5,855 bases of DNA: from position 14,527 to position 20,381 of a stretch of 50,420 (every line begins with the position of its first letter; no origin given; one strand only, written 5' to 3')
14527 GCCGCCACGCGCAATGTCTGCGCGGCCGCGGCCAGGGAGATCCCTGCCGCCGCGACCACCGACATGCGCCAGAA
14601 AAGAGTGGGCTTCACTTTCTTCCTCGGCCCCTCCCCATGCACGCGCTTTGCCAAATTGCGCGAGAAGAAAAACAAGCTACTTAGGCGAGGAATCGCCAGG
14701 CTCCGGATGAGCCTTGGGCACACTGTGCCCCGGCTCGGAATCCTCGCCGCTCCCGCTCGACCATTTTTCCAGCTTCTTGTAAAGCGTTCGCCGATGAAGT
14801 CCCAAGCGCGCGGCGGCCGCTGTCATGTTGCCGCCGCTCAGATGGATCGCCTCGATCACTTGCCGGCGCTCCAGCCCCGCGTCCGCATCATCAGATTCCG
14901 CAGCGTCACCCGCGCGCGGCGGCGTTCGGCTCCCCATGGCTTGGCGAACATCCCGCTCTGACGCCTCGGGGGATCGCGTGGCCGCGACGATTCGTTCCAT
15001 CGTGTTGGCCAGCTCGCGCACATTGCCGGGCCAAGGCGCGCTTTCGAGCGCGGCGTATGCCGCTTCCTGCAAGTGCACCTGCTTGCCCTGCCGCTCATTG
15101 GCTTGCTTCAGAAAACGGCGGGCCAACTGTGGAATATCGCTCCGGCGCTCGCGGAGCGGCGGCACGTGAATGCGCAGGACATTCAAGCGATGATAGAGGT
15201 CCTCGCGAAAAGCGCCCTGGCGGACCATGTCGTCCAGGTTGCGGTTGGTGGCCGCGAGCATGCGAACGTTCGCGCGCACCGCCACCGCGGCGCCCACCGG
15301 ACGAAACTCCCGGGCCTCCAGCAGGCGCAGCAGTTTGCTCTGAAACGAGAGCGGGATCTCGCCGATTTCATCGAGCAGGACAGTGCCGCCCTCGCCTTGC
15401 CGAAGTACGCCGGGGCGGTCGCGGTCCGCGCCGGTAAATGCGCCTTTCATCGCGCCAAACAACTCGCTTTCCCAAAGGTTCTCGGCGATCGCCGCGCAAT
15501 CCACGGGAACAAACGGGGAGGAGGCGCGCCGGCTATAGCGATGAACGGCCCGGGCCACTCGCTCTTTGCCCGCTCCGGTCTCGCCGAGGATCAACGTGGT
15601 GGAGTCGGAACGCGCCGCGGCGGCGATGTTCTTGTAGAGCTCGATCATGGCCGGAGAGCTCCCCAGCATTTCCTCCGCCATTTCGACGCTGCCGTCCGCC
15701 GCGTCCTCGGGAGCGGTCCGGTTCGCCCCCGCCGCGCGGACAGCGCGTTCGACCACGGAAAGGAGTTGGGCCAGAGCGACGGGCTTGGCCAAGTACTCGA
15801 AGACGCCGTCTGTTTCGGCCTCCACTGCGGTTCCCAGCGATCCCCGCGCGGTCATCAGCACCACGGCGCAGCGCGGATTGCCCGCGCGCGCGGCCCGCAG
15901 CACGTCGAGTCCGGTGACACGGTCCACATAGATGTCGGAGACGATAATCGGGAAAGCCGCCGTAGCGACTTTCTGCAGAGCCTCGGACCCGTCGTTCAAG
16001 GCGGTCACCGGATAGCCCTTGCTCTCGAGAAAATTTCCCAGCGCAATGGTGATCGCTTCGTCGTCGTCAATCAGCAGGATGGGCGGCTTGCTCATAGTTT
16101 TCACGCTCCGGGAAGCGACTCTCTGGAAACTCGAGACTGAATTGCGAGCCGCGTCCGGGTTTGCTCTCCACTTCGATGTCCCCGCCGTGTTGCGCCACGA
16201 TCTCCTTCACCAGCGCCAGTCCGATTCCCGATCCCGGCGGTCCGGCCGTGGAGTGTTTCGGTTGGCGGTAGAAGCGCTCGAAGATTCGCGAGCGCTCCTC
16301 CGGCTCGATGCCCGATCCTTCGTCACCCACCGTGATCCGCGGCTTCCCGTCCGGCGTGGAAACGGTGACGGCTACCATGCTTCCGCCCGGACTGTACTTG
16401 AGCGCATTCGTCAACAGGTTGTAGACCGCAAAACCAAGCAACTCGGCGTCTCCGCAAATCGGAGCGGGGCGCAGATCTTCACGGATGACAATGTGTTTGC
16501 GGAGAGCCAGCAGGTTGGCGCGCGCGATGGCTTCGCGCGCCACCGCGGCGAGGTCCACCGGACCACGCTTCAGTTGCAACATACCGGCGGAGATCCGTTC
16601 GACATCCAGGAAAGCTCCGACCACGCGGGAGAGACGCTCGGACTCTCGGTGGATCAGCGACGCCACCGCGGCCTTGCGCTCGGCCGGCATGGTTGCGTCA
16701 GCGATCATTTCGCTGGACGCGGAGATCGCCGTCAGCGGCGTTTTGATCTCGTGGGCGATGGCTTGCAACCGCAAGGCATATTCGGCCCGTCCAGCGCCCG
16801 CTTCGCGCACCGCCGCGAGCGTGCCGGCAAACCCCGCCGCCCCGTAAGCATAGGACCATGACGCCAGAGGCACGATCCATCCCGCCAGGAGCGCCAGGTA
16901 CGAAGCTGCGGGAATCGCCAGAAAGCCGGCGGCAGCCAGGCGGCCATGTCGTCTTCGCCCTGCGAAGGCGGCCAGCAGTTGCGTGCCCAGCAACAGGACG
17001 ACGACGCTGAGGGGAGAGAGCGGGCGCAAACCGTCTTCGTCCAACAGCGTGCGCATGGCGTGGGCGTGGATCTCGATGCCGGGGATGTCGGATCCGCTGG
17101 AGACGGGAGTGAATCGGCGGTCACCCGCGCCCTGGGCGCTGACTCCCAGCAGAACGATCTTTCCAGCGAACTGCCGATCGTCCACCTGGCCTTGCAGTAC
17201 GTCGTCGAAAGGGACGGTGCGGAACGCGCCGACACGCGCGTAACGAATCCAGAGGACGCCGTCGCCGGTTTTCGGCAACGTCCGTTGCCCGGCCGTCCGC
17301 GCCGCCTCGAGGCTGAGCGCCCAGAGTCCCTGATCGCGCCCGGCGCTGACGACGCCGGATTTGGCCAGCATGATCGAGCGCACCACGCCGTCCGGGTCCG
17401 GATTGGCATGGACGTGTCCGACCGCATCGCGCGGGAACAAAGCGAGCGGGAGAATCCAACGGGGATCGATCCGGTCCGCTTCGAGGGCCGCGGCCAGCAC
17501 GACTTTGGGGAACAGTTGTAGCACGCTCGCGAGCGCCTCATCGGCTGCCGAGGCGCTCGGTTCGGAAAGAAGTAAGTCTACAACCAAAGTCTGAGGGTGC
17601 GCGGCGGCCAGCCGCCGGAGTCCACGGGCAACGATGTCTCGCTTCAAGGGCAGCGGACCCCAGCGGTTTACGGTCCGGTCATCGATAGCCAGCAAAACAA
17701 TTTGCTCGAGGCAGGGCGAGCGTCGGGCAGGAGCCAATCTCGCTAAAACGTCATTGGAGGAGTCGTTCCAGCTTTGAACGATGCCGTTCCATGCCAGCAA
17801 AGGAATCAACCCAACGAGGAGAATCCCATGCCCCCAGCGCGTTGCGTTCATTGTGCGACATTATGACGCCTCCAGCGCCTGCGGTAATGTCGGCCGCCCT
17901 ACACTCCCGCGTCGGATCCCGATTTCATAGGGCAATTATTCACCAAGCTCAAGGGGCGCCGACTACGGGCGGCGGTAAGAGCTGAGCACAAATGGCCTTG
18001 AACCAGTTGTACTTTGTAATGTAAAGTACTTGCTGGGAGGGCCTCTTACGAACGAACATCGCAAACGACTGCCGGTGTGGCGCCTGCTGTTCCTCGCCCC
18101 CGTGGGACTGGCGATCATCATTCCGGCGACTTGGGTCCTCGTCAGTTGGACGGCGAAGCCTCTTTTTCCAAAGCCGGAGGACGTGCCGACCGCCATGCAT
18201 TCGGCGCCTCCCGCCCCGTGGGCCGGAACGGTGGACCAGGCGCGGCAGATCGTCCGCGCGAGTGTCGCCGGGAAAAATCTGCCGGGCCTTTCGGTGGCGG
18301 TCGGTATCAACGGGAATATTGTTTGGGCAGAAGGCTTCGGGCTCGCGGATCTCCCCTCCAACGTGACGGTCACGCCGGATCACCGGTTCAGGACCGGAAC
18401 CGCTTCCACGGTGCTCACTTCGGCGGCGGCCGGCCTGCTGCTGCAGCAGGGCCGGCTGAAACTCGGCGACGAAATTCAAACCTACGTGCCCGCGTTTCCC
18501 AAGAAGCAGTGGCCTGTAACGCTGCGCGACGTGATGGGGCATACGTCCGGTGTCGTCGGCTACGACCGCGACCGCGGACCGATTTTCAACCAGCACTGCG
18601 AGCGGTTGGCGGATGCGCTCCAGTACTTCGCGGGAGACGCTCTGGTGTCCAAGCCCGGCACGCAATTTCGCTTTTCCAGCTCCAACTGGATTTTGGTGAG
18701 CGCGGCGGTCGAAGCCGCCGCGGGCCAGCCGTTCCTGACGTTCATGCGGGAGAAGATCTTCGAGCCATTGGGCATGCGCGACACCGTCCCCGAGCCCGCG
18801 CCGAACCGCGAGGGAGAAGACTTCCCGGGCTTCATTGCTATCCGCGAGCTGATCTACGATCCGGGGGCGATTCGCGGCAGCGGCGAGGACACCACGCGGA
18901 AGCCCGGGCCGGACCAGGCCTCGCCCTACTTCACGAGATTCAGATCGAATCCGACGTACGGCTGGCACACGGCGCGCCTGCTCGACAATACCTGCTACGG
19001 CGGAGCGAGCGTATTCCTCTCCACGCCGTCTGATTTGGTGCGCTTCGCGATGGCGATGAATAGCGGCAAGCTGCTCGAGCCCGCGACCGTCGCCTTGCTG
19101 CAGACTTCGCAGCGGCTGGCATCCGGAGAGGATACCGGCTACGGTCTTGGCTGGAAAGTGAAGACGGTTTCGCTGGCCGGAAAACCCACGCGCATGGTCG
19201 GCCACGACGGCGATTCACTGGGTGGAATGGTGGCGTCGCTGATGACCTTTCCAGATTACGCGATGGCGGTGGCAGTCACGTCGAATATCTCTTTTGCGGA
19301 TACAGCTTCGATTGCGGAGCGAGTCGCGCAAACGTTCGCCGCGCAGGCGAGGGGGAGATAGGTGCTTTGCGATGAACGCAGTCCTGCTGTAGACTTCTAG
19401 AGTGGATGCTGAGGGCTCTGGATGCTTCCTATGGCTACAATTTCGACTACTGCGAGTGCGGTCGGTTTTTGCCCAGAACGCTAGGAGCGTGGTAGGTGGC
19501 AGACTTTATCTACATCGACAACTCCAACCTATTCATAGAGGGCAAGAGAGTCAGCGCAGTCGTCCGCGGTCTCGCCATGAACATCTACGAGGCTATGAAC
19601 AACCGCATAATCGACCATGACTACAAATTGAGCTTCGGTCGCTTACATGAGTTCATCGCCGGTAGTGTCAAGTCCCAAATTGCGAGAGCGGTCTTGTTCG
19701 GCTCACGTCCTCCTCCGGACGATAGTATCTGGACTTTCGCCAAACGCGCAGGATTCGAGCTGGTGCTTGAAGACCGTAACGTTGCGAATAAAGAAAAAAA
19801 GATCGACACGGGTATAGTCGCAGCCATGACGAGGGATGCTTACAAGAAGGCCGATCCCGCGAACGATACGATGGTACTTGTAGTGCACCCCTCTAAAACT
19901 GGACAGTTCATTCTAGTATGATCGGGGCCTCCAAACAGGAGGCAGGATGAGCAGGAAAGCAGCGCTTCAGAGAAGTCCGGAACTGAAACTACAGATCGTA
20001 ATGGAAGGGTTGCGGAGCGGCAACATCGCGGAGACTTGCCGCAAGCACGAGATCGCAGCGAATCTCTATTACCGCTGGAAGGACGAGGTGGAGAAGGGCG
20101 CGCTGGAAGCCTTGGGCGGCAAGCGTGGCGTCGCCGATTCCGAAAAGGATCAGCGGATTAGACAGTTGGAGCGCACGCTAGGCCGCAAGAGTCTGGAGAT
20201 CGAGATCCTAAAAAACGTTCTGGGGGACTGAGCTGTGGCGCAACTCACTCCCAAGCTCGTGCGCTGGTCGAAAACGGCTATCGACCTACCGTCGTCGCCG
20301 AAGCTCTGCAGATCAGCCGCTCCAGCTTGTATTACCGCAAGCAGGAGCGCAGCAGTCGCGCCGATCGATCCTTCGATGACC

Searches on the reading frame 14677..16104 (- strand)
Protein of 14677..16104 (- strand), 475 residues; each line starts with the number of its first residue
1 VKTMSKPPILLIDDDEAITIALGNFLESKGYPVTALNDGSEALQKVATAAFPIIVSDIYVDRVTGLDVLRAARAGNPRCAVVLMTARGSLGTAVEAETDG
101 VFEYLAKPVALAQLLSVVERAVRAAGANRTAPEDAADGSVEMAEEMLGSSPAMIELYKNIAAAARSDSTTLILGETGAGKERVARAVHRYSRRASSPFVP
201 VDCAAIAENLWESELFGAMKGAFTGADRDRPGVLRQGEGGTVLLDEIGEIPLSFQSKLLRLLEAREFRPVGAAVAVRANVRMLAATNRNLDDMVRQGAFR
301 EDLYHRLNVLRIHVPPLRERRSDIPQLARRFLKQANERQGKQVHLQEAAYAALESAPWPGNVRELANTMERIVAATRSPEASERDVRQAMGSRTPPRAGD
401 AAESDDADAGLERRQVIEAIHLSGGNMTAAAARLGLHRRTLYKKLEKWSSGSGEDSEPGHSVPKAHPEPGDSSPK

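Call 59: search_protein_families(library=pfam, proteins=[window:14677-16104:-], max_evalue=0.001)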
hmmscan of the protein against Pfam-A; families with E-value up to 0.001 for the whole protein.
window:14677-16104:- (475 aa): 10 families
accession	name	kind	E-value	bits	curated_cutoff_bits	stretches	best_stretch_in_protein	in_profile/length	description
PF00158.32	Sigma54_activat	-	4.1e-63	212.5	20.2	1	147-313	2-168/168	Sigma-54 interaction domain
PF25601.1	AAA_lid_14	-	4e-22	78.3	27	1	318-396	1-80/87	AAA+ ATPase lid domain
PF00072.30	Response_reg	-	2.3e-20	73.2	30.2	1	9-118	1-110/111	Response regulator receiver domain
PF14532.12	Sigma54_activ_2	-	2.1e-19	70.5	25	1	147-317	1-138/138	Sigma-54 interaction domain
PF02954.25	HTH_8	-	3.8e-11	43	22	1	411-448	5-42/42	Bacterial regulatory protein, Fis family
PF07728.20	AAA_5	-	2.1e-08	34.7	22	1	171-290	3-125/139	AAA domain (dynein-related subfamily)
PF13556.12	HTH_30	-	2.3e-06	27.8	27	1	417-450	5-38/59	PucR C-terminal helix-turn-helix domain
PF13518.12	HTH_28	-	0.00025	21.5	25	1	412-443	1-31/52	Helix-turn-helix domain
PF07724.20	AAA_2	-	0.00036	21.1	27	1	168-265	4-102/166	AAA domain (Cdc48 subfamily)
PF13384.12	HTH_23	-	0.00065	19.9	24.6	0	412-454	6-46/50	Homeodomain-like domain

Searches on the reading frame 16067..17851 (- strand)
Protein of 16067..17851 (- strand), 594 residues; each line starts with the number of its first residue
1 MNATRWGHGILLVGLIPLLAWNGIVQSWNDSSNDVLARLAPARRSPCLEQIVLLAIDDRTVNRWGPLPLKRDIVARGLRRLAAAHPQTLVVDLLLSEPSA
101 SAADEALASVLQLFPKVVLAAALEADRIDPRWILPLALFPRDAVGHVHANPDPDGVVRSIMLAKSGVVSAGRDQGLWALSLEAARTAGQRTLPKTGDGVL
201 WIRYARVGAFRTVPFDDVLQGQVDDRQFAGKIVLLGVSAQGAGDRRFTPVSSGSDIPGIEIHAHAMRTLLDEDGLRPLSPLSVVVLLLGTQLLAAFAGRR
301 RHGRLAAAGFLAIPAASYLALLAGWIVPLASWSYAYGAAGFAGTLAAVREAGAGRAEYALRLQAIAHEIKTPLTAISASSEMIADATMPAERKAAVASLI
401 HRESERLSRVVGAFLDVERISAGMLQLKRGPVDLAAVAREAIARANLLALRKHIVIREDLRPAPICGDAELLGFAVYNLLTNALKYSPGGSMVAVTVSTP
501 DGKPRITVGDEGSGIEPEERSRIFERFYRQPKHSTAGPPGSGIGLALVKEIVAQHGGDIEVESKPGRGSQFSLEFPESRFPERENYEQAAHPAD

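Call 10: search_protein_families(library=pfam, proteins=[window:16067-17851:-], max_evalue=0.01)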
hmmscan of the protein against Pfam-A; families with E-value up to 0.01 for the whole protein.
window:16067-17851:- (594 aa): 3 families
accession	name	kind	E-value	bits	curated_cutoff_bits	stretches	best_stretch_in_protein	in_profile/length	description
PF05226.16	CHASE2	-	1.8e-46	159.2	26.3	1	15-287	5-247/257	CHASE2 domain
PF02518.31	HATPase_c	-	1.6e-28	99.8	26.4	1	467-578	1-110/111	Histidine kinase-, DNA gyrase B-, and HSP90-like ATPase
PF00512.31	HisKA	-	4.6e-12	46.2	26.9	1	362-423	6-66/66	His Kinase A (phospho-acceptor) domain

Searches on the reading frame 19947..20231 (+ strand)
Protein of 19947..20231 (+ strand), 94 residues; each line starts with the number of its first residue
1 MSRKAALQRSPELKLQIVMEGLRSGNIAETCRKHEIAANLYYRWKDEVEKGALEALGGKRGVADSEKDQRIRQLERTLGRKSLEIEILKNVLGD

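Call 10: search_protein_families(library=pfam, proteins=[window:19947-20231:+], max_evalue=0.01)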
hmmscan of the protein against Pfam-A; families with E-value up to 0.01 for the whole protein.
window:19947-20231:+ (94 aa): 3 families
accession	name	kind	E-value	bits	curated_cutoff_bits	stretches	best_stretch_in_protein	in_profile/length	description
PF01527.26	HTH_Tnp_1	-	1.7e-09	38.2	24.1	1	10-77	8-73/75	Transposase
PF13518.12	HTH_28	-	3.2e-05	24.3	25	1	14-61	2-49/52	Helix-turn-helix domain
PF16808.10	PKcGMP_CC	-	0.00057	19.9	35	1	67-92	6-31/35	Coiled-coil N-terminus of cGMP-dependent protein kinase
